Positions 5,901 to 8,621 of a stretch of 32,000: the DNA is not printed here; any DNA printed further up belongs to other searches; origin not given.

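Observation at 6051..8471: Compositionally foreign single-gene islet encoding an effector / NB-ARC-like STAND NTPase / TPR protein: candidate stand-alone NLR/Avs-like defence sensor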

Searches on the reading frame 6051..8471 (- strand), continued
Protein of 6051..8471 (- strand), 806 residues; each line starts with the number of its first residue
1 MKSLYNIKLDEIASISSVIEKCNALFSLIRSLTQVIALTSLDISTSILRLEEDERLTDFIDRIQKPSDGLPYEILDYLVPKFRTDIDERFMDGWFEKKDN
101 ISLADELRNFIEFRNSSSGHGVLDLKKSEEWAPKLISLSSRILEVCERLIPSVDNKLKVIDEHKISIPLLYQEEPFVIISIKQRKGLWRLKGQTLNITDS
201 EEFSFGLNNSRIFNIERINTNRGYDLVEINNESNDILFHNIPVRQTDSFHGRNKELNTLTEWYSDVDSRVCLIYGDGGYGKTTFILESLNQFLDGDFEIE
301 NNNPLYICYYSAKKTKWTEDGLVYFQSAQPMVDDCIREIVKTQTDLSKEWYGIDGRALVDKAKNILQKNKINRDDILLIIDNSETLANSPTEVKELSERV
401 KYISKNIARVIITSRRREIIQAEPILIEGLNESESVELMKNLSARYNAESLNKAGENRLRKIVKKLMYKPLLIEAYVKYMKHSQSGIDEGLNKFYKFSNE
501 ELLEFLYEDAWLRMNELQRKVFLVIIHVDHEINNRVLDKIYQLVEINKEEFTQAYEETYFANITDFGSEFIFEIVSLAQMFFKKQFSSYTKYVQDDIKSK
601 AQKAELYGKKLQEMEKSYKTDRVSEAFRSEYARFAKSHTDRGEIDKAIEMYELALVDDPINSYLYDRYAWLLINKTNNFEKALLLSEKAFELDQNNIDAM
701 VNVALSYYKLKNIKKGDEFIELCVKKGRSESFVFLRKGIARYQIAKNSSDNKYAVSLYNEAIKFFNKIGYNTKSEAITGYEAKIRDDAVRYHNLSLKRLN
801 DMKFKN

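Call 38: fold_search(model_id=the predicted structure, library=pdb)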
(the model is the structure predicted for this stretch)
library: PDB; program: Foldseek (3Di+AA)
matches with E <= 10: 1367; with E <= 0.001: 57
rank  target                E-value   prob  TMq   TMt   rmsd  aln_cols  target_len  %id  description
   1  3shf                  2.8e-08  1.00  0.22  0.16  22.1       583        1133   13  Crystal structure of the R265S mutant of full-length murine Apaf-1 (released 2011-08-24)
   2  3sfz                  4.9e-08  1.00  0.24  0.18  21.7       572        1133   12  Crystal structure of full-length murine Apaf-1 (released 2011-08-24)
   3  1z6t_B                5.1e-08  1.00  0.24  0.31  20.8       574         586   13  Structure of the apoptotic protease-activating factor 1 bound to ADP (released 2005-04-19)
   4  5juy_B                6.7e-08  1.00  0.22  0.15  36.5       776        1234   11  Active human apoptosome with procaspase-9 (released 2016-10-19)
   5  5juy_A                8.3e-08  1.00  0.21  0.15  22.4       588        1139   12  Active human apoptosome with procaspase-9 (released 2016-10-19)
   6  1z6t_A                9.0e-08  1.00  0.21  0.28  21.7       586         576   13  Structure of the apoptotic protease-activating factor 1 bound to ADP (released 2005-04-19)
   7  9zjs_A                8.6e-07  1.00  0.19  0.14  21.2       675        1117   12  Human sterile alpha motif domain-containing protein 9 (SAMD9), asymmetric dimer "shell" shape (released 2026-02-25)
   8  7jlv_A                9.0e-07  1.00  0.21  0.36  12.5       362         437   14  Structure of the activated Roq1 resistosome directly recognizing the pathogen effector XopQ (released 2020-12-02)
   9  9zjv_A                9.8e-07  1.00  0.18  0.14  21.6       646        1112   12  Human sterile alpha motif domain-containing protein 9 (SAMD9), asymmetric dimer "wing" shape (released 2026-02-25)
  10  9zjz                  1.1e-06  1.00  0.18  0.14  21.1       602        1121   13  Human sterile alpha motif domain-containing protein 9 (SAMD9), loss-of-function mutant R685Q/G686C/I968C (released 2026-02-25)
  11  9zjr                  1.3e-06  1.00  0.18  0.14  21.5       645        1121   12  Human sterile alpha motif domain-containing protein 9 (SAMD9), monomer (released 2026-02-25)
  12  2a5y_C                3.3e-06  1.00  0.18  0.35  16.0       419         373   13  Structure of a CED-4/CED-9 complex (released 2005-10-11)
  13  9zjw_A                6.0e-06  1.00  0.17  0.14  21.5       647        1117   13  Human sterile alpha motif domain-containing protein 9 (SAMD9), loss-of-function mutant R837A (released 2026-02-25)
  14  7jgr_A                1.9e-05  1.00  0.21  0.37  11.3       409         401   11  Structure of Drosophila ORC bound to DNA (84 bp) and Cdc6 (released 2020-09-09)
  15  9qlv_A                2.0e-05  1.00  0.21  0.21  12.6       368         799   12  Cryo-EM structure of Arabidopsis TIR-NLR WRR4A tetramer in complex with effector CCG40 (released 2026-04-08)
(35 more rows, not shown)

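Call 39: list_cluster_members(proteins=[P0013, P0027, P0033, P0034, P0040, P0041, P0066, P0083, P0105, P0078])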
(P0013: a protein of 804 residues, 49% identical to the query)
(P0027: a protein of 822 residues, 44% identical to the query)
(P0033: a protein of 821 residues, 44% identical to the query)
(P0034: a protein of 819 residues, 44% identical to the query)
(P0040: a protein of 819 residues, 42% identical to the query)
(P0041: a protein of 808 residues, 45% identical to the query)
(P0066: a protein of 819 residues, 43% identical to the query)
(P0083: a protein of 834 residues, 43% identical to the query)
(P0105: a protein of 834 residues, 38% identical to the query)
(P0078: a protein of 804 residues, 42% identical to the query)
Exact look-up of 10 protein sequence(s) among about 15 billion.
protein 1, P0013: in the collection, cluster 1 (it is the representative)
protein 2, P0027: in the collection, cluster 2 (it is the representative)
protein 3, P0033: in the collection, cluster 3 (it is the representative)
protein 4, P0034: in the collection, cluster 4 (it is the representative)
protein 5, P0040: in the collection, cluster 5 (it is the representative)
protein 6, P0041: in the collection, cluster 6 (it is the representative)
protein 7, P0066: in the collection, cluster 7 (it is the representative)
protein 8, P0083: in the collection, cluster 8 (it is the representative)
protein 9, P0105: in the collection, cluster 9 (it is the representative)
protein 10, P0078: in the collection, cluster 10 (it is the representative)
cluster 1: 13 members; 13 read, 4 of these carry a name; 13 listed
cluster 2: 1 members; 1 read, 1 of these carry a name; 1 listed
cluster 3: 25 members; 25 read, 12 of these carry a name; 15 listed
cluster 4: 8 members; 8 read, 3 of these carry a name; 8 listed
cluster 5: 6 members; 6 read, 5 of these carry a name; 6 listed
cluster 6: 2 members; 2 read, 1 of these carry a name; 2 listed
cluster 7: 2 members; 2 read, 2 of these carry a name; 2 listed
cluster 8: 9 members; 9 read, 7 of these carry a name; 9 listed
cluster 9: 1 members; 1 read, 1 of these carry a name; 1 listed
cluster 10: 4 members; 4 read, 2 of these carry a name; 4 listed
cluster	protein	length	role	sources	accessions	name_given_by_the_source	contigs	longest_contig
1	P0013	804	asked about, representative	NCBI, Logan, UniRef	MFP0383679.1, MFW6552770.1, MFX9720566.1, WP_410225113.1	NB-ARC domain-containing protein [Acinetobacter baumannii] | NB-ARC domain-containing protein n=1 Tax=Acinetobacter baumannii TaxID=470 ...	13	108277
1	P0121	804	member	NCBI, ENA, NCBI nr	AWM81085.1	hypothetical protein DKL61_12455 [Gammaproteobacteria bacterium ESL0073]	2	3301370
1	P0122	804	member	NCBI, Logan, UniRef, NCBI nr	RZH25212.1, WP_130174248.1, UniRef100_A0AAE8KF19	ATP-binding protein [Acinetobacter pittii] | ATP-binding protein n=1 Tax=Acinetobacter pittii TaxID=48296 RepID=A0AAE8KF19_ACIPI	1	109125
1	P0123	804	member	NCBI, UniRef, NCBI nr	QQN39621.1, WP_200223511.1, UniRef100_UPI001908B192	ATP-binding protein [Acinetobacter sp. CS-2] | ATP-binding protein n=1 Tax=Acinetobacter sp. CS-2 TaxID=2798861 RepID=UPI001908B192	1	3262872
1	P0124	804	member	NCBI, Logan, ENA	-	-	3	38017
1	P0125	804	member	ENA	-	-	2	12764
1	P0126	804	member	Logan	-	-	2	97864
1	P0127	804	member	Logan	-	-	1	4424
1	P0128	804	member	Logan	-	-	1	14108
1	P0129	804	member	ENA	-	-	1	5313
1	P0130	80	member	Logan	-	-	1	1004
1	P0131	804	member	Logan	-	-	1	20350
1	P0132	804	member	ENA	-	-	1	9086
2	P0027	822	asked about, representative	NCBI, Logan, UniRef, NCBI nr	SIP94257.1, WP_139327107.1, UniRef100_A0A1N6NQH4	tetratricopeptide repeat protein [Marinobacterium stanieri] | Novel STAND NTPase 1 domain-containing protein n=1 Tax=Marinobacterium stanieri ... | hypothetical protein [Marinobacterium stanieri]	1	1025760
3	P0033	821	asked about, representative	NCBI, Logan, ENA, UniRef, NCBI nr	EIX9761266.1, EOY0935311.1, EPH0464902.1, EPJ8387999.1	tetratricopeptide repeat protein [Klebsiella pneumoniae] | tetratricopeptide repeat protein n=1 Tax=Klebsiella pneumoniae complex TaxID=3390273 ... | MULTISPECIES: ATP-binding protein [Klebsiella]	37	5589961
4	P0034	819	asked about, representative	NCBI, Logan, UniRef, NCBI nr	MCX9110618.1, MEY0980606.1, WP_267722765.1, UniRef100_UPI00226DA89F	ATP-binding protein [Providencia rettgeri] | hypothetical protein n=1 Tax=Providencia rettgeri TaxID=587 RepID=UPI00226DA89F | hypothetical protein [Providencia rettgeri]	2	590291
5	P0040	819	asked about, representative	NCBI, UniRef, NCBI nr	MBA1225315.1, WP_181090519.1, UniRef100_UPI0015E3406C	tetratricopeptide repeat protein [Stutzerimonas stutzeri] | tetratricopeptide repeat protein n=1 Tax=Stutzerimonas stutzeri TaxID=316 ... | hypothetical protein [Stutzerimonas stutzeri]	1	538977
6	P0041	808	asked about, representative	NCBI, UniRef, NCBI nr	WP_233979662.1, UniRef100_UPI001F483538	hypothetical protein [Pectobacterium versatile] | hypothetical protein n=1 Tax=Pectobacterium versatile TaxID=2488639 RepID=UPI001F483538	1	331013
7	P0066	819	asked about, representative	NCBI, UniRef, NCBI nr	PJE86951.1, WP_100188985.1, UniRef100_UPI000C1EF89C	ATP-binding protein [Yersinia mollaretii] | ATP-binding protein n=1 Tax=Yersinia mollaretii TaxID=33060 RepID=UPI000C1EF89C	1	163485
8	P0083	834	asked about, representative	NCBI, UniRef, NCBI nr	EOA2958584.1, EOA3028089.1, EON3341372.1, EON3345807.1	TPA: hypothetical protein ACGIZ8_000912 [Yersinia enterocolitica] | hypothetical protein n=1 Tax=Yersinia enterocolitica TaxID=630 RepID=UPI00187D334B | hypothetical protein [Yersinia enterocolitica]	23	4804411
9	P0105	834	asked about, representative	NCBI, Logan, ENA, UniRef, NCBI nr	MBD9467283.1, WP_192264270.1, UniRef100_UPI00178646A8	NB-ARC domain-containing protein [Pseudomonas sp. Pdm06] | NB-ARC domain-containing protein n=1 Tax=Pseudomonas sp. Pdm06 TaxID=1790044 ...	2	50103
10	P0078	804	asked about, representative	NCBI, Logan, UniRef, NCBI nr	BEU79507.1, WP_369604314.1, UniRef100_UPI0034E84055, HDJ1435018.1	hypothetical protein EAG21025_28200 [Enterobacter asburiae] | tetratricopeptide repeat protein n=1 Tax=Enterobacter asburiae TaxID=61645 ... | hypothetical protein [Enterobacter asburiae]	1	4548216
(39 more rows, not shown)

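Call 65: find_encoding_contigs(protein=P0083, flank=8000, max_places=3)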
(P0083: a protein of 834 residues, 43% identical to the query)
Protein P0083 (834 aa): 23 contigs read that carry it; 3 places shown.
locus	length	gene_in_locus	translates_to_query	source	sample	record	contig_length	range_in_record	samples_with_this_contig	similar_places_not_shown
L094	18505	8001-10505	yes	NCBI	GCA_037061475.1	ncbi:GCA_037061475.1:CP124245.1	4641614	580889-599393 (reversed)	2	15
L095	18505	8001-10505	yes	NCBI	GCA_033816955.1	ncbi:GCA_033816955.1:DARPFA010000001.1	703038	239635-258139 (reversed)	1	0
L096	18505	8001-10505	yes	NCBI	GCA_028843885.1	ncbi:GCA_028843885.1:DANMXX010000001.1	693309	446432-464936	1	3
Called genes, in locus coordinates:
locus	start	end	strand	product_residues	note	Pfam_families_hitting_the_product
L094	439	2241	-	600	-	-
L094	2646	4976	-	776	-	PF08273:Zn_Ribbon_Prim, PF13362:Toprim_3, PF08706:D5_N, PF19263:DUF5906, PF03288:Pox_D5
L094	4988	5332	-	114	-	PF17345:DUF5375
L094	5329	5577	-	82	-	-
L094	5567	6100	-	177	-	PF10554:Phage_ASH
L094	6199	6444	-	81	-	PF05930:Phage_AlpA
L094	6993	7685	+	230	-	-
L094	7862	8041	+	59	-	-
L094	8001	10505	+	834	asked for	PF01637:ATPase_2 (weak), PF13191:AAA_16 (faint)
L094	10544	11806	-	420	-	PF13356:Arm-DNA-bind_3, PF22022:Phage_int_M, PF00589:Phage_integrase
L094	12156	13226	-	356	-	PF03739:LptF_LptG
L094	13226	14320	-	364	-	PF03739:LptF_LptG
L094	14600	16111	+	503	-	PF02789:Peptidase_M17_N, PF00883:Peptidase_M17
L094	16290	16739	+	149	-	PF04364:DNA_pol3_chi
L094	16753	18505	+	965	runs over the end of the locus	PF00133:tRNA-synt_1, PF09334:tRNA-synt_1g (weak), PF13603:tRNA-synt_1_2 (weak), PF08264:Anticodon_1, PF10458:Val_tRNA-synt_C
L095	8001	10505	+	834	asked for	PF01637:ATPase_2 (weak), PF13191:AAA_16 (faint)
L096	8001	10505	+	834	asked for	PF01637:ATPase_2 (weak), PF13191:AAA_16 (faint)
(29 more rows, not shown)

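Call 86: search_dna_similar(query=window:6054-8471:-, collection=plasmids, mode=protein, max_rows=10)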
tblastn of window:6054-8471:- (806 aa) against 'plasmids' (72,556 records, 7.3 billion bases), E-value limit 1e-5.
Records with a match: 2; places in all: 2; records where one place covers at least 80% of the query: 0.
Best place of each record, by identity: <60% 2.
By first word of the organism name: Pantoea 1; Planococcus 1.
By predicted mobility (MOB-suite, as given by PLSDB): non-mobilizable 2.
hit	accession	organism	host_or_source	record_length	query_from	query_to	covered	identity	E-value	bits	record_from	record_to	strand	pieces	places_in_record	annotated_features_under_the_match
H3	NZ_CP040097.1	Pantoea sp. SO10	whole organism,soil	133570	209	714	63%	29.8%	9e-55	213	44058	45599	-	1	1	hypothetical protein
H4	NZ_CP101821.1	Planococcus maritimus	cell culture,water sediments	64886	232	524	36%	26.0%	8e-7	61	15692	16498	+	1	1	NB-ARC domain-containing protein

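Call 95: find_encoding_contigs(protein=P0046, flank=8000, max_places=2)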
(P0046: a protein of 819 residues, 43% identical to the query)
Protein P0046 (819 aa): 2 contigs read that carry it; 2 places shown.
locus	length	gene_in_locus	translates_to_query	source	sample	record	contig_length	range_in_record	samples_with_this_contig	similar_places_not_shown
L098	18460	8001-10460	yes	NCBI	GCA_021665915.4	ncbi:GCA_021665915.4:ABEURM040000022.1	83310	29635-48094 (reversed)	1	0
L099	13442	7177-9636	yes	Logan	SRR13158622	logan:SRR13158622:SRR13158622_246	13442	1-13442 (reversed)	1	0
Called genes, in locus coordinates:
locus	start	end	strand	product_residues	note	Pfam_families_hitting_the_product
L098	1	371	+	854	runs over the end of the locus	PF02861:Clp_N, PF23569:NBD_SMAX1 (weak), PF00004:AAA, PF17871:AAA_lid_9, PF00004:AAA, PF07724:AAA_2, PF07728:AAA_5, PF10431:ClpB_D2-small, +9 more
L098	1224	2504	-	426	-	PF00589:Phage_integrase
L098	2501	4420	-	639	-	PF07514:TraI_2, PF07515:TraI_2_C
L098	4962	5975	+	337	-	PF13289:SIR2_2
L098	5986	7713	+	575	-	PF01935:DUF87, PF05872:HerA_C (faint), PF10412:TrwB_AAD_bind (faint)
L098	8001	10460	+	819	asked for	PF01637:ATPase_2 (faint), PF13191:AAA_16 (faint)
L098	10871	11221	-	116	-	PF05016:ParE_toxin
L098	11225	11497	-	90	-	PF03693:ParD_antitoxin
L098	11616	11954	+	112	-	-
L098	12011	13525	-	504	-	PF07916:TraG_N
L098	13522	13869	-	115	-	-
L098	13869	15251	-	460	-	-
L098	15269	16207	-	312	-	PF06834:TraU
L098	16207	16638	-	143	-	PF07511:DUF1525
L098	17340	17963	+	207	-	-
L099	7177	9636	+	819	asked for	PF01637:ATPase_2 (faint), PF13191:AAA_16 (faint)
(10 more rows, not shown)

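Call 96: find_encoding_contigs(protein=P0094, flank=8000, max_places=2)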
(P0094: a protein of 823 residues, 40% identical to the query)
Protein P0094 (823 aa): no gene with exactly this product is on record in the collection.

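Call 97: find_encoding_contigs(protein=P0114, flank=8000, max_places=2)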
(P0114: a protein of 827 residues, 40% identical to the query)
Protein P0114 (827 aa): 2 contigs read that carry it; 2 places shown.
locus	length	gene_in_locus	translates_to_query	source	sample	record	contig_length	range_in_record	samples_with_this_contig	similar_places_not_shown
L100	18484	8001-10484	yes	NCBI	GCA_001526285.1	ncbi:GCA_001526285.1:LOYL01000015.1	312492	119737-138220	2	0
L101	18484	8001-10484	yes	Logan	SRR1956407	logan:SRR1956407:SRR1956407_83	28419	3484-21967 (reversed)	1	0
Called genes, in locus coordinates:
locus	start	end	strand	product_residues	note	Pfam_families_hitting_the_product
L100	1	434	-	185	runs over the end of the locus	-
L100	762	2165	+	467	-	-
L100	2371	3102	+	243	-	PF00445:Ribonuclease_T2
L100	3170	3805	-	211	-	PF00857:Isochorismatase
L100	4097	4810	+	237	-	PF14342:DUF4396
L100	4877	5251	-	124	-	PF04234:CopC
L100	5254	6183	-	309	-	-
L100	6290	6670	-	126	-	PF11162:DUF2946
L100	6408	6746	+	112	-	-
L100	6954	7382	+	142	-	PF00903:Glyoxalase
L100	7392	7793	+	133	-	-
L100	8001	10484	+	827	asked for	PF01637:ATPase_2 (weak), PF13191:AAA_16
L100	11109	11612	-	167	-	-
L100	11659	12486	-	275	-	PF25678:DUF7946, PF25679:DUF7947 (weak)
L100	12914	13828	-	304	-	PF04960:Glutaminase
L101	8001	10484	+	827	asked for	PF01637:ATPase_2 (weak), PF13191:AAA_16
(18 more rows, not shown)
